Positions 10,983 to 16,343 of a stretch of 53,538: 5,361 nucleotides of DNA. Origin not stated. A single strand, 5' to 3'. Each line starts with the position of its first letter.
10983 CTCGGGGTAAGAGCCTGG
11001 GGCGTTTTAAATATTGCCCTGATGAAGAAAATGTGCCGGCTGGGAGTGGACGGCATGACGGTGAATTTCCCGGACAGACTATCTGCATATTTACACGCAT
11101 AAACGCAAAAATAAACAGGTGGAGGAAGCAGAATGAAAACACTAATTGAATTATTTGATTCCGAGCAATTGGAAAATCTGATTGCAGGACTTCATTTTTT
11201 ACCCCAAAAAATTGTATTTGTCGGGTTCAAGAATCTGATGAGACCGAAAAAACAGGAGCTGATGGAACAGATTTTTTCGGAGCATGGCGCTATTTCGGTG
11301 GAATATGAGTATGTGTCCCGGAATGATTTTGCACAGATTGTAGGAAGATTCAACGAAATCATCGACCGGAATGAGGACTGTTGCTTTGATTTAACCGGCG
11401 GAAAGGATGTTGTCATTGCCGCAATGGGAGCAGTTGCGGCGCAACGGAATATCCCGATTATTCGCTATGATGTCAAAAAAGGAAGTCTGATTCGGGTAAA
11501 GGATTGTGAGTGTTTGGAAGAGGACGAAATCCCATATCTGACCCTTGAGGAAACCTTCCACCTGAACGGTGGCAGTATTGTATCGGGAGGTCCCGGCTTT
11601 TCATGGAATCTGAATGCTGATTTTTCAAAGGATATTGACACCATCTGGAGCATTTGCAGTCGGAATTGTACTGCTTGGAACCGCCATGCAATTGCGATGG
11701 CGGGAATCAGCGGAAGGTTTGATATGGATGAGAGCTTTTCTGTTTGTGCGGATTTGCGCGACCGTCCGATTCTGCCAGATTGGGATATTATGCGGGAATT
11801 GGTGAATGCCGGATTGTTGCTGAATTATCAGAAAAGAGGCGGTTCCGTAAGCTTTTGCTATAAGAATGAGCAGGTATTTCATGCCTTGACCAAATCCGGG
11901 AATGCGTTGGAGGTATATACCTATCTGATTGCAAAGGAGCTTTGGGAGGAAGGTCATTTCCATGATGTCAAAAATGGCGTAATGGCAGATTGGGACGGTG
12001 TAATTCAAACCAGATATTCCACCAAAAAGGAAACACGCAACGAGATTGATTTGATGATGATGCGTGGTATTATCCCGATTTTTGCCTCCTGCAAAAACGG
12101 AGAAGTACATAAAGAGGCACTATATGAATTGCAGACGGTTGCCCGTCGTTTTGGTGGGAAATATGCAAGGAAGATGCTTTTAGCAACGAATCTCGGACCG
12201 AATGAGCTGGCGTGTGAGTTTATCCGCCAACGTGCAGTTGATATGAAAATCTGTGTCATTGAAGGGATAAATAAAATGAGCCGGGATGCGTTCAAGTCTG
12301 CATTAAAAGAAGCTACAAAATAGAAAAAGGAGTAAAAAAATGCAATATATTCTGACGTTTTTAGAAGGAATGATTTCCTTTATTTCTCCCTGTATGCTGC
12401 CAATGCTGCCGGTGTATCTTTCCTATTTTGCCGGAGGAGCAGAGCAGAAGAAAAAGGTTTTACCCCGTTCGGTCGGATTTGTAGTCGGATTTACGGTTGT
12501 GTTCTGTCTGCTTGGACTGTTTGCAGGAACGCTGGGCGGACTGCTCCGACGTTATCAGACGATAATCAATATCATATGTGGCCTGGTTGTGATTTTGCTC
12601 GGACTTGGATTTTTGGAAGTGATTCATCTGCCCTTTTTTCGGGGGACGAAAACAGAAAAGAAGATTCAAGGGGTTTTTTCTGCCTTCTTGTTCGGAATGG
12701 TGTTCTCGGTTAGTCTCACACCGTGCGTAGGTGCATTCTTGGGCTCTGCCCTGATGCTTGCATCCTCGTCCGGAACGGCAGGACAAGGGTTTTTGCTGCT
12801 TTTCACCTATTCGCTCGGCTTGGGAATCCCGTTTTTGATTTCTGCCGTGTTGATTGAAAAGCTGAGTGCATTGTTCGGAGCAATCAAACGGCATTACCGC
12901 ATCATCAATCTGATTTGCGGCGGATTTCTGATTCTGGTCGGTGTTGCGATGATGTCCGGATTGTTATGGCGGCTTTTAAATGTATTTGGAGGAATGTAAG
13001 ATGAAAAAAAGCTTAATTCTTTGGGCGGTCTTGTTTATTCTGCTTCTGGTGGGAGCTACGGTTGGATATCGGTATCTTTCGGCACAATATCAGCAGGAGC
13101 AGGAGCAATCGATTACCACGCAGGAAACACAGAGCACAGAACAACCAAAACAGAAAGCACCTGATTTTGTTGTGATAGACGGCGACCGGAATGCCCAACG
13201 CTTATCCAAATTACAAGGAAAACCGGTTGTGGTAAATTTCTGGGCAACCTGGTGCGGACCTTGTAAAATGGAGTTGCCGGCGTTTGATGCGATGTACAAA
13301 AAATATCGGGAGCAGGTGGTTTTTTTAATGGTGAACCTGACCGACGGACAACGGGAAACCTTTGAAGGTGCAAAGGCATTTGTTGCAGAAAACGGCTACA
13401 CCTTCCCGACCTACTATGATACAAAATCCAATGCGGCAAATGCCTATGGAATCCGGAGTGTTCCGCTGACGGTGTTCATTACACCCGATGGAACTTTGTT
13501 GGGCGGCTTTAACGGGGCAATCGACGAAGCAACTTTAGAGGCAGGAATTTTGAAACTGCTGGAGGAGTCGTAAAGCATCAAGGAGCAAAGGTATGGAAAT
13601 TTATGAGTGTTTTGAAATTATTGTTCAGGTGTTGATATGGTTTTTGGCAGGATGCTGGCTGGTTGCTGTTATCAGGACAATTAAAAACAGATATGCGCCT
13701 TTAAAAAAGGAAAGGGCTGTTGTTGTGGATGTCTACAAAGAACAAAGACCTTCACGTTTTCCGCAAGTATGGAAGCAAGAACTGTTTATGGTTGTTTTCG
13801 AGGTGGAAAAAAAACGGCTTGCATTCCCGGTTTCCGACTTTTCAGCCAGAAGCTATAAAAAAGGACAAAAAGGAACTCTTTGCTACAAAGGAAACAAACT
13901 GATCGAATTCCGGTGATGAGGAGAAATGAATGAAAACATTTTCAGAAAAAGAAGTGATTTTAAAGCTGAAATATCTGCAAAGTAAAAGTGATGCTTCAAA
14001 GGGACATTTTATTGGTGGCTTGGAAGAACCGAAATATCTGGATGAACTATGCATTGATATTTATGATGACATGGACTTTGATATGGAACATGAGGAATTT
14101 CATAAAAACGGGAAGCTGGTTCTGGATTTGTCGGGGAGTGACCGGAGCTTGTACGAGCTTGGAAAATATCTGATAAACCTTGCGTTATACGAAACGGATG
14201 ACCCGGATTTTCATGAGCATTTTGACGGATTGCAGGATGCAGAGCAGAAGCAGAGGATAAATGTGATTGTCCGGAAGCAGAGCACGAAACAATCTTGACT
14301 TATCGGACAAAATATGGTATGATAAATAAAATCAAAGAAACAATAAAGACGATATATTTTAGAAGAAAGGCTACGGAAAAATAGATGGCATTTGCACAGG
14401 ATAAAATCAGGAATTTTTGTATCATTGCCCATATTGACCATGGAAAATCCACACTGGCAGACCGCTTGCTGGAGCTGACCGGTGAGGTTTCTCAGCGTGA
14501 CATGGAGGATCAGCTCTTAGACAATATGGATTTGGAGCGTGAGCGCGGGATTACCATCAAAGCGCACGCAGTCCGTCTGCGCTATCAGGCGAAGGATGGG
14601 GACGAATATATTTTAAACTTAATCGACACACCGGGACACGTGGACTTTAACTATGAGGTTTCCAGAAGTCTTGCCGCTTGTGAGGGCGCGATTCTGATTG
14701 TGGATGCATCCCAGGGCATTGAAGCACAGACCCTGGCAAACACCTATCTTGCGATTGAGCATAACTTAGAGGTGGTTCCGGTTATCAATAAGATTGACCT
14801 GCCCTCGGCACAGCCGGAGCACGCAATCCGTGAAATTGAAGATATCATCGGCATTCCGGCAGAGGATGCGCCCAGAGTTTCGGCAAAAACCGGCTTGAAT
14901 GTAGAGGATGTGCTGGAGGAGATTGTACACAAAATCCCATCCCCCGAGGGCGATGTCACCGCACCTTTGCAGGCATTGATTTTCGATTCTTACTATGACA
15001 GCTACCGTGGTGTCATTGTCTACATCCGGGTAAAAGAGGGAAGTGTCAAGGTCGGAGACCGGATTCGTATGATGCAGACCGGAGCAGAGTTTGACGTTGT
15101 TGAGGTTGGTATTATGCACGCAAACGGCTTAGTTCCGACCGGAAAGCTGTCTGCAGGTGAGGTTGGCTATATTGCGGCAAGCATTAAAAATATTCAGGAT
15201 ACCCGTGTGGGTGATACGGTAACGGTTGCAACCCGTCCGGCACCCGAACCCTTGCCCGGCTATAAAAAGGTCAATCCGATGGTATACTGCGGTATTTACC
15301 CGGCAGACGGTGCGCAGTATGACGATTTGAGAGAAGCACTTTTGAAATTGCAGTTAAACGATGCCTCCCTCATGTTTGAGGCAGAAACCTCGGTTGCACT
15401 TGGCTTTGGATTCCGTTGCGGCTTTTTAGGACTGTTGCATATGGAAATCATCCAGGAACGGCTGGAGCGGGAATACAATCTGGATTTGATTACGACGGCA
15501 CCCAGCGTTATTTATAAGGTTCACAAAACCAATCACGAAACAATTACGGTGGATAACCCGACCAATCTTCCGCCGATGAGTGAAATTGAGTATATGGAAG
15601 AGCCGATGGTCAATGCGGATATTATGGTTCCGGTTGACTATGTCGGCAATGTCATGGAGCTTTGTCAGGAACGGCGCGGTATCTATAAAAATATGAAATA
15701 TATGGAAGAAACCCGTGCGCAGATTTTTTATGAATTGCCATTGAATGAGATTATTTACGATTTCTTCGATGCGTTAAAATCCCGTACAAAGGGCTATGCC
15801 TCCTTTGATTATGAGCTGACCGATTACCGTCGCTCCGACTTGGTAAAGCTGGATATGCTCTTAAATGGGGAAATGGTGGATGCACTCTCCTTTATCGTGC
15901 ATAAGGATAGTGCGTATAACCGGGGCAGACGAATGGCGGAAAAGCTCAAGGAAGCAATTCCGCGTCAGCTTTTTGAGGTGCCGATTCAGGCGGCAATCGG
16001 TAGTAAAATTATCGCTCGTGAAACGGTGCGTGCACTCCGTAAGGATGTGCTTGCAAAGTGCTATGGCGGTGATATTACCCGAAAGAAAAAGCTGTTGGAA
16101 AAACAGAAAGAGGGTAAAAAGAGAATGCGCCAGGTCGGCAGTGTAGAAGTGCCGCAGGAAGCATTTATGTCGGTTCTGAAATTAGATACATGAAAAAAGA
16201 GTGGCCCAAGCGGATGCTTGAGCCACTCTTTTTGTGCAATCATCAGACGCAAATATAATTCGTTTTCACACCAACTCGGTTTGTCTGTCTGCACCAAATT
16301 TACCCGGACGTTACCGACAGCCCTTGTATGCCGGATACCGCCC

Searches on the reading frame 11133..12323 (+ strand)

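Call 28: search_protein_families(library=pfam, proteins=[window:11133-12323:+])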
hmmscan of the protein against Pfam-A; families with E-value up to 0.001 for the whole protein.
window:11133-12323:+ (396 aa): 0 families

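Call 102: search_protein_families(library=ncbifam, proteins=[window:11133-12323:+], max_evalue=0.01)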
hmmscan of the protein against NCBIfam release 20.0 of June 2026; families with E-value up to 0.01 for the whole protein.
window:11133-12323:+ (396 aa): 1 family
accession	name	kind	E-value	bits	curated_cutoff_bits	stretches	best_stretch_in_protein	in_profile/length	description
TIGR01884.1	cas_HTH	subfamily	0.0012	18.3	60.2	1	38-115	41-123/202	CRISPR-associated CARF protein Csa3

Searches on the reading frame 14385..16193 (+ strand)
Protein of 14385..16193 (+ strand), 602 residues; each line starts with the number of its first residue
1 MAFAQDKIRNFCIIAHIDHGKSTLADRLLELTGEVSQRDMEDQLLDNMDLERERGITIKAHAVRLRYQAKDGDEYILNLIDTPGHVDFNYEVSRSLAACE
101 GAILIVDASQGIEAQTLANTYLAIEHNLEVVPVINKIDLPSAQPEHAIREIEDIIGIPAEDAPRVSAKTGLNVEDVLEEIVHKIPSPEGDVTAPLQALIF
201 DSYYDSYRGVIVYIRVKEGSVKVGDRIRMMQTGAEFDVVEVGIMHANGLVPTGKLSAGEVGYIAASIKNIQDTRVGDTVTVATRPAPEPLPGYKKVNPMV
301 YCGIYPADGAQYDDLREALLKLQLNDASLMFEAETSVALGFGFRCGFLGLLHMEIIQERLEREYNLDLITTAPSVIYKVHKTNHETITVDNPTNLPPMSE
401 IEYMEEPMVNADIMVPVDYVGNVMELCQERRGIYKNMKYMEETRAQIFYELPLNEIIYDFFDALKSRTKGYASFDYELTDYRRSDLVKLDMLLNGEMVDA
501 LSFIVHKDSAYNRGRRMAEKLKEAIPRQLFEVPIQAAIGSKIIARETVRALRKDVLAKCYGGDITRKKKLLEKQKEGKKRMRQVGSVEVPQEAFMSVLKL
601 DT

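Call 28: search_protein_families(library=pfam, proteins=[window:14385-16193:+])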
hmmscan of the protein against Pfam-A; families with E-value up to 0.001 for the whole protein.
window:14385-16193:+ (602 aa): 7 families
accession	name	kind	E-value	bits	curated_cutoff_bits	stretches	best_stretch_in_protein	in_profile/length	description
PF00009.33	GTP_EFTU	-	1.1e-54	185.3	26.5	1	7-186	2-188/188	Elongation factor Tu GTP binding domain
PF06421.17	LepA_C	-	1e-52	177.2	29.7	1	493-599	1-107/107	GTP-binding protein LepA C-terminus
PF00679.30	EFG_C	-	1.2e-23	83.4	27.9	1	405-490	3-87/89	Elongation factor G C-terminus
PF03144.31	GTP_EFTU_D2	-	2.2e-10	41.2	30.3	1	209-280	1-73/73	Elongation factor Tu domain 2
PF22042.2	EF-G_D2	-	3.8e-06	27.4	27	1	194-281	1-83/84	Elongation factor G domain 2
PF14492.12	EFG_III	-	8e-06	26.3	27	1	297-370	3-73/75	Elongation Factor G, domain III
PF01926.29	MMR_HSR1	-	0.00069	20.2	21.9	0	18-136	9-113/113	50S ribosome-binding GTPase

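Call 36: find_encoding_contigs(protein=window:14385-16193:+, flank=5000, max_places=10)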
Protein window:14385-16193:+ (602 aa): 10 contigs read that carry it; 9 places shown.
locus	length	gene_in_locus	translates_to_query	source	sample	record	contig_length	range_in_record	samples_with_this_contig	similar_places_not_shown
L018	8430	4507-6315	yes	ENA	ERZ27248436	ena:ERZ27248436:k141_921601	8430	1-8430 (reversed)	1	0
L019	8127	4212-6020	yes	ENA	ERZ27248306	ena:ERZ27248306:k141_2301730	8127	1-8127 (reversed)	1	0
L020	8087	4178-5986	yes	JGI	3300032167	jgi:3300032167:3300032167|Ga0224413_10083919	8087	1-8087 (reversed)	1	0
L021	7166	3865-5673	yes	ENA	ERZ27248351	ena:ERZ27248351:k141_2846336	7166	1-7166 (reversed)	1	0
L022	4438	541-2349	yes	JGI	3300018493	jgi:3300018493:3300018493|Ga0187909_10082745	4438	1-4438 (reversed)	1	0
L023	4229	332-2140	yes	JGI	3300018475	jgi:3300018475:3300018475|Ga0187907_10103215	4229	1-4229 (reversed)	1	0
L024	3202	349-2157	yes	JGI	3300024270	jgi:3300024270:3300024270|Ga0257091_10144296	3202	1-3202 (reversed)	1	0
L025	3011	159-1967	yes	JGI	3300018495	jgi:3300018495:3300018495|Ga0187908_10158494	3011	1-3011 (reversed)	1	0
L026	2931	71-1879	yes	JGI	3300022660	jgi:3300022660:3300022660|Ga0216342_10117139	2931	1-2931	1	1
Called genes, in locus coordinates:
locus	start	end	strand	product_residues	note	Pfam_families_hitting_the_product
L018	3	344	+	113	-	?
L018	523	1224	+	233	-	PF03009:GDPD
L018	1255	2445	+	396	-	-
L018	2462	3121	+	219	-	PF02683:DsbD_TM, PF13386:DsbD_2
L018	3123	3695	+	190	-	PF08534:Redoxin, PF00578:AhpC-TSA, PF00085:Thioredoxin, PF13098:Thioredoxin_2, PF13905:Thioredoxin_8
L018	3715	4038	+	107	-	PF10694:DUF2500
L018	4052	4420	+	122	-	-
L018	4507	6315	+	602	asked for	PF00009:GTP_EFTU, PF22042:EF-G_D2 (weak), PF03144:GTP_EFTU_D2, PF14492:EFG_III (faint), PF00679:EFG_C, PF06421:LepA_C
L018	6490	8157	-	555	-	PF00239:Resolvase, PF07508:Recombinase, PF13408:Zn_ribbon_recom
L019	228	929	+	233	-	PF03009:GDPD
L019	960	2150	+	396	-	-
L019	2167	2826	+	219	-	PF02683:DsbD_TM, PF13386:DsbD_2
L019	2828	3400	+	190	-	PF08534:Redoxin, PF00578:AhpC-TSA, PF00085:Thioredoxin, PF13098:Thioredoxin_2, PF13905:Thioredoxin_8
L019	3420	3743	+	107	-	PF10694:DUF2500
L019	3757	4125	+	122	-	-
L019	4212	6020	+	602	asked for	PF00009:GTP_EFTU, PF22042:EF-G_D2 (weak), PF03144:GTP_EFTU_D2, PF14492:EFG_III (faint), PF00679:EFG_C, PF06421:LepA_C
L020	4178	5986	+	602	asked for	PF00009:GTP_EFTU, PF22042:EF-G_D2 (weak), PF03144:GTP_EFTU_D2, PF14492:EFG_III (faint), PF00679:EFG_C, PF06421:LepA_C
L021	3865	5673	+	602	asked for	PF00009:GTP_EFTU, PF22042:EF-G_D2 (weak), PF03144:GTP_EFTU_D2, PF14492:EFG_III (faint), PF00679:EFG_C, PF06421:LepA_C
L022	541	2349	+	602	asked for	PF00009:GTP_EFTU, PF22042:EF-G_D2 (weak), PF03144:GTP_EFTU_D2, PF14492:EFG_III (faint), PF00679:EFG_C, PF06421:LepA_C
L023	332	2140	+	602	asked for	PF00009:GTP_EFTU, PF22042:EF-G_D2 (weak), PF03144:GTP_EFTU_D2, PF14492:EFG_III (faint), PF00679:EFG_C, PF06421:LepA_C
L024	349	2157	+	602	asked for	PF00009:GTP_EFTU, PF22042:EF-G_D2 (weak), PF03144:GTP_EFTU_D2, PF14492:EFG_III (faint), PF00679:EFG_C, PF06421:LepA_C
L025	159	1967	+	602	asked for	PF00009:GTP_EFTU, PF22042:EF-G_D2 (weak), PF03144:GTP_EFTU_D2, PF14492:EFG_III (faint), PF00679:EFG_C, PF06421:LepA_C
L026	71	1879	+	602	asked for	PF00009:GTP_EFTU, PF22042:EF-G_D2 (weak), PF03144:GTP_EFTU_D2, PF14492:EFG_III (faint), PF00679:EFG_C, PF06421:LepA_C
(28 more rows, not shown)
